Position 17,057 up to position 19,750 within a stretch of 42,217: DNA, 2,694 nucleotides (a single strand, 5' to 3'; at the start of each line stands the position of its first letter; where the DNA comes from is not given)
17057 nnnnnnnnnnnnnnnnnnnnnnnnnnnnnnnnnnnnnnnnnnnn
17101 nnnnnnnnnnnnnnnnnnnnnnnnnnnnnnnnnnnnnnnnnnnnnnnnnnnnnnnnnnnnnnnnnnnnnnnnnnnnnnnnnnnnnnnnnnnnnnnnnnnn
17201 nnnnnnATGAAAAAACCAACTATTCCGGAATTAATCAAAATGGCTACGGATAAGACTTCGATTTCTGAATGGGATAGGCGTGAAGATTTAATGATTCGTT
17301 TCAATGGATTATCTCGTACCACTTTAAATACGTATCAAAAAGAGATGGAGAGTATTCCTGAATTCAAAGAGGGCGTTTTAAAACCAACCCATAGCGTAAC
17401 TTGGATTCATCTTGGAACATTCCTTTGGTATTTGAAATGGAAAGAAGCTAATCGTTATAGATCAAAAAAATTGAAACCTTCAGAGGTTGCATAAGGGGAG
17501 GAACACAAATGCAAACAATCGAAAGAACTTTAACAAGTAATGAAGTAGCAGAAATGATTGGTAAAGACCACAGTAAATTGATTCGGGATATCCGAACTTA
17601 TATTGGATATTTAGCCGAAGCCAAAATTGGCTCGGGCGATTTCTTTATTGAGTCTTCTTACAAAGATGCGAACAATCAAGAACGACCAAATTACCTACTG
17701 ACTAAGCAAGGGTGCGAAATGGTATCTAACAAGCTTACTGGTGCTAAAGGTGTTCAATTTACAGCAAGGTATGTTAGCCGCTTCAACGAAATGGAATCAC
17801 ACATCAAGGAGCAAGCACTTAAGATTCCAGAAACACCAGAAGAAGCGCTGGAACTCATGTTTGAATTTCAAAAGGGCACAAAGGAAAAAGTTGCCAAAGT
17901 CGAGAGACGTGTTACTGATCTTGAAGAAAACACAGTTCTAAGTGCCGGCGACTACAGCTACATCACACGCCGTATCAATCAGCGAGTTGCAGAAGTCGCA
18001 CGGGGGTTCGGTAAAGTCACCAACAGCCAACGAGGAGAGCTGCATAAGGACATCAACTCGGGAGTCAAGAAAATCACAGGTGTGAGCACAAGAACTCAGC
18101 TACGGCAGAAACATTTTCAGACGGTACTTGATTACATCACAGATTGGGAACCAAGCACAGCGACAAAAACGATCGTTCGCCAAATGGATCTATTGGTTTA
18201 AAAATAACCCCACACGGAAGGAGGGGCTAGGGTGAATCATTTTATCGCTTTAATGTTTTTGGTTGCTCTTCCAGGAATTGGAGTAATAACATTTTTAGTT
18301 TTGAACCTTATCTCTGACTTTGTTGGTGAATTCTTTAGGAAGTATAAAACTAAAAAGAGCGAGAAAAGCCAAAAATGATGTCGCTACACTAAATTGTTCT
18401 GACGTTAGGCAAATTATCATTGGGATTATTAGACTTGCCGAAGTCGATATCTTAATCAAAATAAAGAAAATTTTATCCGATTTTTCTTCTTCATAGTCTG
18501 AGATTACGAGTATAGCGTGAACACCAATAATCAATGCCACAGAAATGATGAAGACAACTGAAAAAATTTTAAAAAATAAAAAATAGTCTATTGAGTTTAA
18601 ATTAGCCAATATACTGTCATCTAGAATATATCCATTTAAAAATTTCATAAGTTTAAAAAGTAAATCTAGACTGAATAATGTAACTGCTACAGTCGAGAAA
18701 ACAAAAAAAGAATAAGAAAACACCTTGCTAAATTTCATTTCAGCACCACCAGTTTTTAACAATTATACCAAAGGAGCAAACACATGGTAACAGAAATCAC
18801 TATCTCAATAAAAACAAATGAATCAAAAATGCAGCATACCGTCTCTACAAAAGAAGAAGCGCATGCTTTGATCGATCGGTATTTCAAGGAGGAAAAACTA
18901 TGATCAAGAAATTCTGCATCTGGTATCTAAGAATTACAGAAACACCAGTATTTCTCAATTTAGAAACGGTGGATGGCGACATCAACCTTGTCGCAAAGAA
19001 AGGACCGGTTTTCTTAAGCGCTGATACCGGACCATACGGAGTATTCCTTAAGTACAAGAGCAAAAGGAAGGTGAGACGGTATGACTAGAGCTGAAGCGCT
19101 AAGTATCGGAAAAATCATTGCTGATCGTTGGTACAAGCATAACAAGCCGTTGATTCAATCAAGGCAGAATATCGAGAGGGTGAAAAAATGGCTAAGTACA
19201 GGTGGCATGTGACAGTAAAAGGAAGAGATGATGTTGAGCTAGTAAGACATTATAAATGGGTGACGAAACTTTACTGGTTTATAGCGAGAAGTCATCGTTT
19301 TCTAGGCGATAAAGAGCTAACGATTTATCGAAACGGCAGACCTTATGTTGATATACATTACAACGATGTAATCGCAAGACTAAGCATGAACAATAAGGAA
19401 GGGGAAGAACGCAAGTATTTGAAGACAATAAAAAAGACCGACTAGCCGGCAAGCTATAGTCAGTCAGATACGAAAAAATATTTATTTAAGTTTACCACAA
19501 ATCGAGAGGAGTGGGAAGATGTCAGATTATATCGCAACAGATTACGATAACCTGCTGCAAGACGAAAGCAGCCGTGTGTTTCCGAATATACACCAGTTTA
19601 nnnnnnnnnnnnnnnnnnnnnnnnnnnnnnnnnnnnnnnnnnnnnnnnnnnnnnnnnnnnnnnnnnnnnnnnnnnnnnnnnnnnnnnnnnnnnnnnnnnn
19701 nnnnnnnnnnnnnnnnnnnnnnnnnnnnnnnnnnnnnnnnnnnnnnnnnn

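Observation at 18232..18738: Convergent, 3'-overlapping pair: strong-RBS 48-aa hydrophobic/Lys-tailed peptide versus an AT-rich opposite-strand membrane-protein moron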

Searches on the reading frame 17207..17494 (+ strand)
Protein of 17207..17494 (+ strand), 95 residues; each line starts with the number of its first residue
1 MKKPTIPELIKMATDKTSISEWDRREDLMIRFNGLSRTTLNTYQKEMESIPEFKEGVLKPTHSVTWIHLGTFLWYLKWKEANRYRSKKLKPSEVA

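Call 6: search_protein_families(library=pfam, proteins=[window:17207-17494:+], max_evalue=1)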
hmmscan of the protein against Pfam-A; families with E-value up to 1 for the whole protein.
window:17207-17494:+ (95 aa): 0 families

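Call 7: search_protein_families(library=phrogs, proteins=[window:17207-17494:+], max_evalue=1)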
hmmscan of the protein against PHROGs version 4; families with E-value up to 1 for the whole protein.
window:17207-17494:+ (95 aa): 3 families
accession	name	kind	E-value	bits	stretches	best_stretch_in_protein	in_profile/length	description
phrog_904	-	integration and excision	5.5e-29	101.3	1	3-94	1-92/94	excisionase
phrog_7989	-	unknown function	0.00029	21.7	1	34-89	17-70/74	-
phrog_2273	-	unknown function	0.0019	19.3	1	31-83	23-75/85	-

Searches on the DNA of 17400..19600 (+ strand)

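Call 5: search_dna_similar(query=window:17400-19600:+, collection=phages, mode=near, max_rows=30)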
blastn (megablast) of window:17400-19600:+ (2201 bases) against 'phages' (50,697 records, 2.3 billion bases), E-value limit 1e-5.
Records with a match: 3; places in all: 3; records where one place covers at least 80% of the query: 0.
Best place of each record, by identity: >=99% 1; 80-90% 2.
By first word of the organism name: Brochothrix 2; Bacteriophage 1.
By host as written in the record: Brochothrix thermosphacta 1; Brochothrix thermosphacta Bt-YZU01 1; Enterococcus gallinarum 1.
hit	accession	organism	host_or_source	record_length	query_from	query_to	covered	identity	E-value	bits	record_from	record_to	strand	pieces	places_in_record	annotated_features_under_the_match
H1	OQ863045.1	Brochothrix phage BtpYZU03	Brochothrix thermosphacta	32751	98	397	14%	81.4%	1e-61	244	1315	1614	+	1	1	anti-repressor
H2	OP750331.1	Brochothrix phage BtpYZU01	Brochothrix thermosphacta Bt-YZU01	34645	98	397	14%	80.7%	2e-58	233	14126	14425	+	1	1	antirepressor protein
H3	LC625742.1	Bacteriophage sp.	Enterococcus gallinarum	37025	2033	2069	2%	100.0%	6e-9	69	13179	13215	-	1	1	hypothetical protein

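Call 22: search_rna_families(source=window, start=17800, end=19200, threshold=evalue, max_evalue=10)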
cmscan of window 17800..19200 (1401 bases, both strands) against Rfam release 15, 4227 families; matches with E-value up to 10: 7.
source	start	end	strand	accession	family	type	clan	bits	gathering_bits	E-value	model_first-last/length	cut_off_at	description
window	18923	19002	-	RF00055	SNORD96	Gene; snRNA; snoRNA; CD-box;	CL00072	21.8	43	0.42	1-85/85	no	Small nucleolar RNA SNORD96 family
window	18071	18145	-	RF01423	snoR117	Gene; snRNA; snoRNA; CD-box;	-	21.6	42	0.12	1-80/80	no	small nucleolar RNA snoR117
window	18162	18241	-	RF02631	Hrs13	Gene; sRNA;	-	20.3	52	0.034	1-82/82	no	Hfq-regulated sRNA 13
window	18277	18390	-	RF04134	MIR7504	Gene; miRNA;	-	18.1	83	6.1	1-124/124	no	MIR7504 microRNA precursor family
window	18117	18146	-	RF01425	snoR121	Gene; snRNA; snoRNA; CD-box;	-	17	50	5.1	56-85/88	no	small nucleolar RNA snoR121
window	19064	19179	+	RF01964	RMST_3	Gene; lncRNA;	-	16.2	55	4.9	1-109/109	no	Rhabdomyosarcoma 2 associated transcript conserved region 3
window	18667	18776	+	RF02510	PYLIS_3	Cis-reg;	-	14.4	38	4.3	1-100/100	no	Pyrrolysine insertion sequence mttB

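Call 66: search_dna_similar(query=L017:2100-4100:+, collection=phages, mode=near, max_rows=15)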
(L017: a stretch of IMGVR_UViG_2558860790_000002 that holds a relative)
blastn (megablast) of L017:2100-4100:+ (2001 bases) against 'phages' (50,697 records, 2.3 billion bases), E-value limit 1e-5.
Records with a match: 4; places in all: 4; records where one place covers at least 80% of the query: 0.
Best place of each record, by identity: 90-95% 3; 80-90% 1.
By first word of the organism name: Enterococcus 2; Listeria 2.
By host as written in the record: Enterococcus faecium 4995/20 2; Listeria monocytogenes 2.
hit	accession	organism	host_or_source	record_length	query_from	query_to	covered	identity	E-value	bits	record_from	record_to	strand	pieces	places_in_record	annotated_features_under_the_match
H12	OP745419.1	Enterococcus phage 4995_1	Enterococcus faecium 4995/20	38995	1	2000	62%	93.8%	0e+0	1883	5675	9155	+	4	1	antirepressor | Rha family transcriptional regulator | hypothetical protein (x4) | DUF771 domain-containing protein | helix-turn-helix domain-containing protein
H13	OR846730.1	Listeria phage LM 4-11-1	Listeria monocytogenes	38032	1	1497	48%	93.5%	0e+0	1416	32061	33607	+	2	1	record has no annotation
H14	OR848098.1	Listeria phage LM 4-14-1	Listeria monocytogenes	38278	1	1497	48%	93.5%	0e+0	1416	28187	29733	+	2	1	record has no annotation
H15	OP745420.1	Enterococcus phage 4995_2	Enterococcus faecium 4995/20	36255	1345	1508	8%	84.8%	2e-37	163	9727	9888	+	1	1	record has no annotation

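Call 67: search_dna_similar(query=L023:2100-4100:+, collection=phages, mode=near, max_rows=15)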
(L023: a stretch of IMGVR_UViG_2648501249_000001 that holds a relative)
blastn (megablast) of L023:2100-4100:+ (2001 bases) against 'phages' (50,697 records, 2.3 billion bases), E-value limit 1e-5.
Records with a match: 3; places in all: 3; records where one place covers at least 80% of the query: 0.
Best place of each record, by identity: 90-95% 3.
By first word of the organism name: Listeria 2; Enterococcus 1.
By host as written in the record: Listeria monocytogenes 2; Enterococcus faecium 4995/20 1.
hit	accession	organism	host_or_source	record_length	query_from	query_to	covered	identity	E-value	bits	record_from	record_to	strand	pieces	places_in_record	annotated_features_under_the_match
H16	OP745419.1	Enterococcus phage 4995_1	Enterococcus faecium 4995/20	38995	1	2001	72%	95.0%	0e+0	2252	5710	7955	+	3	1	Rha family transcriptional regulator | hypothetical protein (x2) | DUF771 domain-containing protein | helix-turn-helix domain-containing protein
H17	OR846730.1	Listeria phage LM 4-11-1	Listeria monocytogenes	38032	1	1451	44%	91.3%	0e+0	1212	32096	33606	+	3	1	record has no annotation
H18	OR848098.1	Listeria phage LM 4-14-1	Listeria monocytogenes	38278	1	1451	44%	91.3%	0e+0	1212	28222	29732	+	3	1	record has no annotation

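Call 68: get_annotated_region(hit=H16, flank=1500)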
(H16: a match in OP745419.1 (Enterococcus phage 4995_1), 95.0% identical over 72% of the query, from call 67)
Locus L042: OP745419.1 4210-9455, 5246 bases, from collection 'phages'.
description: UNVERIFIED_ORG: Enterococcus phage 4995_1, complete genome.
organism: Enterococcus phage 4995_1 (NCBI taxid 3043581)
taxonomy: Viruses; Duplodnaviria; Heunggongvirae; Uroviricota; Caudoviricetes
host: Enterococcus faecium 4995/20; source: hematoma from Homo sapiens; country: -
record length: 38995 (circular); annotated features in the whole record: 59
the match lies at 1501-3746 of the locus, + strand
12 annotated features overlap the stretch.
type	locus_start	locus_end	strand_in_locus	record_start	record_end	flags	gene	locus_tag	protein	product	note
CDS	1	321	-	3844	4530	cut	-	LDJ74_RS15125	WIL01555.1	putative HNHc nuclease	Derived by automated computational analysis using gene prediction method: Protein Homology.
CDS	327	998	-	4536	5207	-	-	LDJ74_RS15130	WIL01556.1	DUF1071 domain-containing protein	Derived by automated computational analysis using gene prediction method: Protein Homology.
CDS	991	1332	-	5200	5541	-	-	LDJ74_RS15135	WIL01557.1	hypothetical protein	Derived by automated computational analysis using gene prediction method: Protein Homology.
CDS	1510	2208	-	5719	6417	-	-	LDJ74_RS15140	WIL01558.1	Rha family transcriptional regulator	Derived by automated computational analysis using gene prediction method: Protein Homology.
CDS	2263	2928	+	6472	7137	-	-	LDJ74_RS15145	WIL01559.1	hypothetical protein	Derived by automated computational analysis using gene prediction method: Protein Homology.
CDS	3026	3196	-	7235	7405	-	-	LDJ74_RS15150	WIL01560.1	hypothetical protein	Derived by automated computational analysis using gene prediction method: Protein Homology.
CDS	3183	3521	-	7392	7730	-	-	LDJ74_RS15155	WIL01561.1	DUF771 domain-containing protein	Derived by automated computational analysis using gene prediction method: Protein Homology.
CDS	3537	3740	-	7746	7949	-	-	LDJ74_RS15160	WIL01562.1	helix-turn-helix domain-containing protein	Derived by automated computational analysis using gene prediction method: Protein Homology.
CDS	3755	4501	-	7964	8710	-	-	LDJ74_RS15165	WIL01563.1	antirepressor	Derived by automated computational analysis using gene prediction method: Protein Homology.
CDS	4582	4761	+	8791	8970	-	-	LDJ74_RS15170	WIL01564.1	hypothetical protein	Derived by automated computational analysis using gene prediction method: Protein Homology.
CDS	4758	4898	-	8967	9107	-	-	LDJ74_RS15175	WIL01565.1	hypothetical protein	Derived by automated computational analysis using gene prediction method: Protein Homology.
CDS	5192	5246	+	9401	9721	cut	-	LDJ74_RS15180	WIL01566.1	helix-turn-helix domain-containing protein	Derived by automated computational analysis using gene prediction method: Protein Homology.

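Call 101: get_annotated_region(hit=H13, flank=300)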
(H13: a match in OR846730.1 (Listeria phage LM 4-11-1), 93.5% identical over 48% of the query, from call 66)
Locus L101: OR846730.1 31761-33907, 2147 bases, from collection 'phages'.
description: UNVERIFIED_ORG: Listeria phage LM 4-11-1 clone NODE_15_length_38032_cov_95.278198 genomic sequence.
organism: Listeria phage LM 4-11-1 (NCBI taxid 3113835)
taxonomy: Viruses
host: Listeria monocytogenes; source: wastewater; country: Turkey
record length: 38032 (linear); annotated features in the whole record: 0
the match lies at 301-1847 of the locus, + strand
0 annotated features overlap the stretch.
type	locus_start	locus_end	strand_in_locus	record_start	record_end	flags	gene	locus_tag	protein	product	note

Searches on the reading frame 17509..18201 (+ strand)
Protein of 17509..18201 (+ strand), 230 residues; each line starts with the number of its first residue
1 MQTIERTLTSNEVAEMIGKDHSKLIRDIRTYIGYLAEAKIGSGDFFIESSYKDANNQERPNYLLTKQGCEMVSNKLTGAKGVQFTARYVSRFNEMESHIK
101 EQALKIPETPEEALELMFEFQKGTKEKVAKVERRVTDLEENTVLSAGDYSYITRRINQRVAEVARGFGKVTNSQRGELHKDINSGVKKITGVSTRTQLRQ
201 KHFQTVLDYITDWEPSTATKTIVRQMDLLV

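Call 6: search_protein_families(library=pfam, proteins=[window:17509-18201:+], max_evalue=1)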
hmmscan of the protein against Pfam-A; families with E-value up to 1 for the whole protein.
window:17509-18201:+ (230 aa): 5 families
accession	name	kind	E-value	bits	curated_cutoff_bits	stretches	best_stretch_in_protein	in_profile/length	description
PF09669.15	Phage_pRha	-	8.7e-26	90.8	29.9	1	9-96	2-90/91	Phage regulatory protein Rha (Phage_pRha)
PF10552.14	ORF6C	-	2e-11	44.3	22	1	114-222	2-113/114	ORF6C domain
PF14712.11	Snapin_Pallidin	-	0.018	15.9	29.6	1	93-141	30-77/89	Snapin/Pallidin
PF07464.16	ApoLp-III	-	0.1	13.2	36.3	0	93-143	68-115/146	Apolipophorin-III precursor (apoLp-III)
PF08702.15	Fib_alpha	-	0.48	11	29.9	1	115-205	24-113/143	Fibrinogen alpha/beta chain family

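Call 88: find_related_loci(query=window:17509-18198:+, collection=viral_contigs, flank=2000)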
Query window:17509-18198:+ (230 aa) in viral_contigs; peptide patterns used: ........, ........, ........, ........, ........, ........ (x = any residue, [..] = any of these).
59 stretches matched a pattern; 57 encode a relative of the query (tblastn E <= 1e-3); 57 distinct loci.
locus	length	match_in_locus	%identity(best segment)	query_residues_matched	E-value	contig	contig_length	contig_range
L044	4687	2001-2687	80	1-229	2e-125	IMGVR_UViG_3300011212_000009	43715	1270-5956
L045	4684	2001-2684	78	1-229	4e-122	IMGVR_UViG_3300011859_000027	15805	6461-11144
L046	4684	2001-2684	69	1-228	2e-108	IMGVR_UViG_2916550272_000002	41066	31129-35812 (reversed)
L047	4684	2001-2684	69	1-228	8e-108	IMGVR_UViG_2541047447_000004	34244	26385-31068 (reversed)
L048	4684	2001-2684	68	1-228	2e-107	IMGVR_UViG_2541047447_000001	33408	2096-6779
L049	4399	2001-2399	54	5-140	2e-43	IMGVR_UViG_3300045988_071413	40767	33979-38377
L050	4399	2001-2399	54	5-140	2e-43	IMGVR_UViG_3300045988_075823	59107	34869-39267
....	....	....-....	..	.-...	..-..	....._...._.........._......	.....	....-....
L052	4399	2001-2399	54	5-140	2e-43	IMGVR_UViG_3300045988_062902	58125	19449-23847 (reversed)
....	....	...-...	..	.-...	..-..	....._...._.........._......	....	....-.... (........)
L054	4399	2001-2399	54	5-140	2e-43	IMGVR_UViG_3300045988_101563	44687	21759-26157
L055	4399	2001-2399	54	5-140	5e-43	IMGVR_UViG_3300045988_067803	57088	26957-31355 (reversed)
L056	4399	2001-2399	54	5-140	5e-43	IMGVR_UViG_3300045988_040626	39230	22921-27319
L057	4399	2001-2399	54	5-140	2e-43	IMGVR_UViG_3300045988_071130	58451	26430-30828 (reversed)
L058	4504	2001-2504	46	5-168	3e-43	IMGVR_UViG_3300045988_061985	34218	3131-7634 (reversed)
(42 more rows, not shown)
